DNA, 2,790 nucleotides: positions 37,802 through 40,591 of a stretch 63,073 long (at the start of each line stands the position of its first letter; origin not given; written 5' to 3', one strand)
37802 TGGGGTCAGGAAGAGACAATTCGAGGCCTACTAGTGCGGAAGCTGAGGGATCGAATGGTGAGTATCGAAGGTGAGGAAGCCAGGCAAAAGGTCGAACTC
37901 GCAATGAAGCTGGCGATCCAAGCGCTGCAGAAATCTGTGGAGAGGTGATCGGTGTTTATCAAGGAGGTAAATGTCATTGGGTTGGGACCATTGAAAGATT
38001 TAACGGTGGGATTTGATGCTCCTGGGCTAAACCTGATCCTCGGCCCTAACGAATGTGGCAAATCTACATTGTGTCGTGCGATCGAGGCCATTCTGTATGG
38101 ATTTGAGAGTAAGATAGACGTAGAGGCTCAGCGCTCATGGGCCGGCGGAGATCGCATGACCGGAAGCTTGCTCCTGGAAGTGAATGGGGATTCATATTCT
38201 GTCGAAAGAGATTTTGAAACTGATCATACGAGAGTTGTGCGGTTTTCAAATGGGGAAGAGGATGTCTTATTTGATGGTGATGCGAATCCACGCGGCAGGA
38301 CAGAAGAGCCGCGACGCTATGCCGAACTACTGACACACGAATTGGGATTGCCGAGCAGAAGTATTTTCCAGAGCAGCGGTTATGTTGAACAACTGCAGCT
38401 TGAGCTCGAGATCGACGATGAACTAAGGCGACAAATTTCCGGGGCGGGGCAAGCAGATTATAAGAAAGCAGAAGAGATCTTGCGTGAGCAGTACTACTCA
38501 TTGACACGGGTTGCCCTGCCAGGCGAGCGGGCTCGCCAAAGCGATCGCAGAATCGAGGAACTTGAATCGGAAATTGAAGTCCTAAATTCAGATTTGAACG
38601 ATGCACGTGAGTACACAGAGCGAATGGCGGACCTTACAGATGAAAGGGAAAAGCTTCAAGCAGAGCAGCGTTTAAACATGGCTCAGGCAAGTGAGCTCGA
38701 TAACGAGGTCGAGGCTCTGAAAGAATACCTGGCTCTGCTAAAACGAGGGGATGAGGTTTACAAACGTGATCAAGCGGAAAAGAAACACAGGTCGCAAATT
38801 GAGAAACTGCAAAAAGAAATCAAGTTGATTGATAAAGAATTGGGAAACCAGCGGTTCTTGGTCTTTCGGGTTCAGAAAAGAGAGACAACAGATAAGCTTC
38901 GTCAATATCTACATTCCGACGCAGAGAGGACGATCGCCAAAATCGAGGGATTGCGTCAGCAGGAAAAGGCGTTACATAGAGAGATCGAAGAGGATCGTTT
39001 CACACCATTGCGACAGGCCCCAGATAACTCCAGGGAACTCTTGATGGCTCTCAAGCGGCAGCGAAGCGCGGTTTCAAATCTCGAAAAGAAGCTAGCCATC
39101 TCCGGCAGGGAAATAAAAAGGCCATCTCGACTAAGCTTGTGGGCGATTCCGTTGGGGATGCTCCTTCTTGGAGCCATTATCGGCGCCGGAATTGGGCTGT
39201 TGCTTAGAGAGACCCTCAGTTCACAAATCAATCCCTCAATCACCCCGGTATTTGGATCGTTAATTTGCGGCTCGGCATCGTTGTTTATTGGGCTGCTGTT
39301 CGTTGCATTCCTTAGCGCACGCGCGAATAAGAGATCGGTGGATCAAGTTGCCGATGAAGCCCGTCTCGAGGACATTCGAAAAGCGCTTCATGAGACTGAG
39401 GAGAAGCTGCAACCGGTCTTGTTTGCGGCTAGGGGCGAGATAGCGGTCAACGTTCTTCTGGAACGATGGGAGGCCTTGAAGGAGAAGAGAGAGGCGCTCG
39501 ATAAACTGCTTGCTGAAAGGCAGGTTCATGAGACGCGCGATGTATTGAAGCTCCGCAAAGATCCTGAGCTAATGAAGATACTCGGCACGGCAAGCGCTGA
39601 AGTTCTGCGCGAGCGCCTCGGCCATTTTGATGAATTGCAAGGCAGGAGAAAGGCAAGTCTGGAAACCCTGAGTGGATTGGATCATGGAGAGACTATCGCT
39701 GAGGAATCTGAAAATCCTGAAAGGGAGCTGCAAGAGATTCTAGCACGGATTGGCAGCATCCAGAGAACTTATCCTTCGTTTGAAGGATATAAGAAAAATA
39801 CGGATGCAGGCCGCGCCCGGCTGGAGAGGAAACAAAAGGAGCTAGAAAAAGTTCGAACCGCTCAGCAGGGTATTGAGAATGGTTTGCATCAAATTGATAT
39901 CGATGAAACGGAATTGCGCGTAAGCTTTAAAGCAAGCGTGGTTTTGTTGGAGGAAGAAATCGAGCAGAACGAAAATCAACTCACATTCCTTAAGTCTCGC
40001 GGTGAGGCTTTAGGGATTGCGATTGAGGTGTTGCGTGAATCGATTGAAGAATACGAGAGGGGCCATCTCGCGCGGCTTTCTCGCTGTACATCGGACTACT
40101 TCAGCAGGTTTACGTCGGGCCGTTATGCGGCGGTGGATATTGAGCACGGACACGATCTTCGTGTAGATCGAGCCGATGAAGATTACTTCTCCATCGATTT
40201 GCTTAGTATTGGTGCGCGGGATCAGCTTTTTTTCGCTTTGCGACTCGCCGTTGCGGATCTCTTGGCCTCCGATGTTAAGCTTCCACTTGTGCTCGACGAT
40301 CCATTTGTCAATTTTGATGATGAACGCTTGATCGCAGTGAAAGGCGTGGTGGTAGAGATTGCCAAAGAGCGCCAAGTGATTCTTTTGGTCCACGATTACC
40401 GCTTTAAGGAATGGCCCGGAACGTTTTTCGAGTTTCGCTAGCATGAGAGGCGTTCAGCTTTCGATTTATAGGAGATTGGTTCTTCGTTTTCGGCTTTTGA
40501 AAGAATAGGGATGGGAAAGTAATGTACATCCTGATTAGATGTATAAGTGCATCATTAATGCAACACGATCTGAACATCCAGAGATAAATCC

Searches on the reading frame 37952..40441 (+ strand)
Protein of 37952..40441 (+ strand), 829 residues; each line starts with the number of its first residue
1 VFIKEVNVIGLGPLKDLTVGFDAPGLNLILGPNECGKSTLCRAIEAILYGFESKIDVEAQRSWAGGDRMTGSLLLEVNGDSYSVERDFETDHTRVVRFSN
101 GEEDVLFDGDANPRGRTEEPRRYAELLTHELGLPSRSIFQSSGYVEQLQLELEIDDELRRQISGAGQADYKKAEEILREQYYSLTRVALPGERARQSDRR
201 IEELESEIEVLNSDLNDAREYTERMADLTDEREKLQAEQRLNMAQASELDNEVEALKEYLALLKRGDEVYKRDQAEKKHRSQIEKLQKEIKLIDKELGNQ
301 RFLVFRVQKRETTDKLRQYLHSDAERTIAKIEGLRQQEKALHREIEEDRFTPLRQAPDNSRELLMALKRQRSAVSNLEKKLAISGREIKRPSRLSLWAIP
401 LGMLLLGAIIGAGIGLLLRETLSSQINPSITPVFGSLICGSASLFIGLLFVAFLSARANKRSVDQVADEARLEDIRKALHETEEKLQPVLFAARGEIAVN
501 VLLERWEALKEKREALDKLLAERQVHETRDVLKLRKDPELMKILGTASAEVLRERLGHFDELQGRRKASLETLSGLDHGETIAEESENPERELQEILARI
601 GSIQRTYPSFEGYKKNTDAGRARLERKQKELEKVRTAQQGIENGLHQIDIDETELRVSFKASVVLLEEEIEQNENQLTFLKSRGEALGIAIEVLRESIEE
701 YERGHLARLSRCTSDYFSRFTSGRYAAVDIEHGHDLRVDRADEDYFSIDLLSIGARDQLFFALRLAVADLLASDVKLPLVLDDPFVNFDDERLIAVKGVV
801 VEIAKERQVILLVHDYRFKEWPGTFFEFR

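Call 3: search_protein_families(library=padloc, proteins=[window:37952-40441:+], max_evalue=0.001)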
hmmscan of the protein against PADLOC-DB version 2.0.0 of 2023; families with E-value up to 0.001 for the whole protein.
window:37952-40441:+ (829 aa): 22 families
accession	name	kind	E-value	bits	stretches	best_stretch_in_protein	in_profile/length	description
PDLC03859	LmuB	-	2.9e-19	67.7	2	367-819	263-589/611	-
PDLC04135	mad3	-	5.6e-11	40.6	1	3-815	2-323/374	mads_3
PDLC03865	LmuB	-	1e-08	31.9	0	171-381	256-476/1007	-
PDLC03860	LmuB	-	1.6e-07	28.3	1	24-87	26-89/565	-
PDLC03863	LmuB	-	2.9e-07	27.5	1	1-258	3-262/610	-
PDLC04140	mad8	-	1.5e-06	26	1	14-256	17-174/314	mads_8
PDLC03868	LmuB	-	2.4e-06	24.2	0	144-383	194-435/1035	-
PDLC00102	GajA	-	2.4e-05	21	1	1-48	1-47/532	AAA ATPase domain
PDLC00069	GajA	-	2.6e-05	20.8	1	1-49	1-48/687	AAA ATPase domain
PDLC03867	LmuB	-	2.8e-05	20.8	1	2-96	5-93/605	-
PDLC02979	AriA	-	4.1e-05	21.5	1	1-330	1-210/373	-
PDLC00071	GajA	-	5.6e-05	20.1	1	1-53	1-52/588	AAA ATPase domain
PDLC00305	PtuA1|PtuA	-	0.00011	19.6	1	1-53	1-52/392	AAA ATPase domain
PDLC00269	PtuA1|PtuA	-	0.00021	18.7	1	2-82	2-91/446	AAA ATPase domain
PDLC00098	GajA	-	0.00021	18.1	1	1-50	1-49/534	AAA ATPase domain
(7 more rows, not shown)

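Call 4: search_protein_families(library=pfam, proteins=[window:37952-40441:+], max_evalue=0.01)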
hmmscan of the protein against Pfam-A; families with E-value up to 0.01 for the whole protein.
window:37952-40441:+ (829 aa): 6 families
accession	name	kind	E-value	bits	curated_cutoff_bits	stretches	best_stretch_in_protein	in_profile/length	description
PF13476.12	AAA_23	-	4.7e-15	57.2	27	1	8-297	4-200/201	AAA domain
PF13514.12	AAA_27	-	5.9e-11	42.8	22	1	1-56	1-58/206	AAA domain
PF13175.12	AAA_15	-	1.9e-07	31.5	32.1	1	1-299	1-262/374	AAA ATPase domain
PF02463.25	SMC_N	-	0.0001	22.2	40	0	22-48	22-48/220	RecF/RecN/SMC N terminal domain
PF13166.12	AAA_13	-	0.00014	21.1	36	0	26-47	18-39/713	AAA domain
PF13555.12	AAA_29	-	0.0005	20.2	27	1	6-50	4-48/61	P-loop containing region of AAA domain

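Call 6: search_protein_families(library=ncbifam, proteins=[window:37952-40441:+], max_evalue=0.001)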
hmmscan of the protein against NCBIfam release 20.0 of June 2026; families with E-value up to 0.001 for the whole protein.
window:37952-40441:+ (829 aa): 7 families
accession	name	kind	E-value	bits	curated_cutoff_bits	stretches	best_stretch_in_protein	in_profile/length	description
NF003034.1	PRK03918.1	equivalog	1.7e-13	49.5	700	2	1-94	1-96/878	DNA double-strand break repair ATPase Rad50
NF045487.1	ASRP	equivalog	7.2e-10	38.1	300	2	12-95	3-74/593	archaea-specific SMC-related protein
NF002244.0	PRK01156.1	equivalog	1.2e-06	27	847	1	713-800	766-850/895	DNA double-strand break repair ATPase Rad50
NF040873.1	AztA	equivalog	0.00036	20.1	220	0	14-59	8-53/191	zinc ABC transporter ATP-binding protein AztA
TIGR04520.1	ECF_ATPase_1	equivalog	0.00052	19.5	315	0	25-60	29-64/269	energy-coupling factor transporter ATPase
TIGR03771.1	anch_rpt_ABC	equivalog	0.00074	19.3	268.8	0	29-64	11-46/223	anchored repeat-type ABC transporter ATP-binding subunit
NF053840.1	MnTportMntADein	equivalog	0.00098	18.7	400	0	14-62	17-65/240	manganese ABC transporter ATP-binding protein MntA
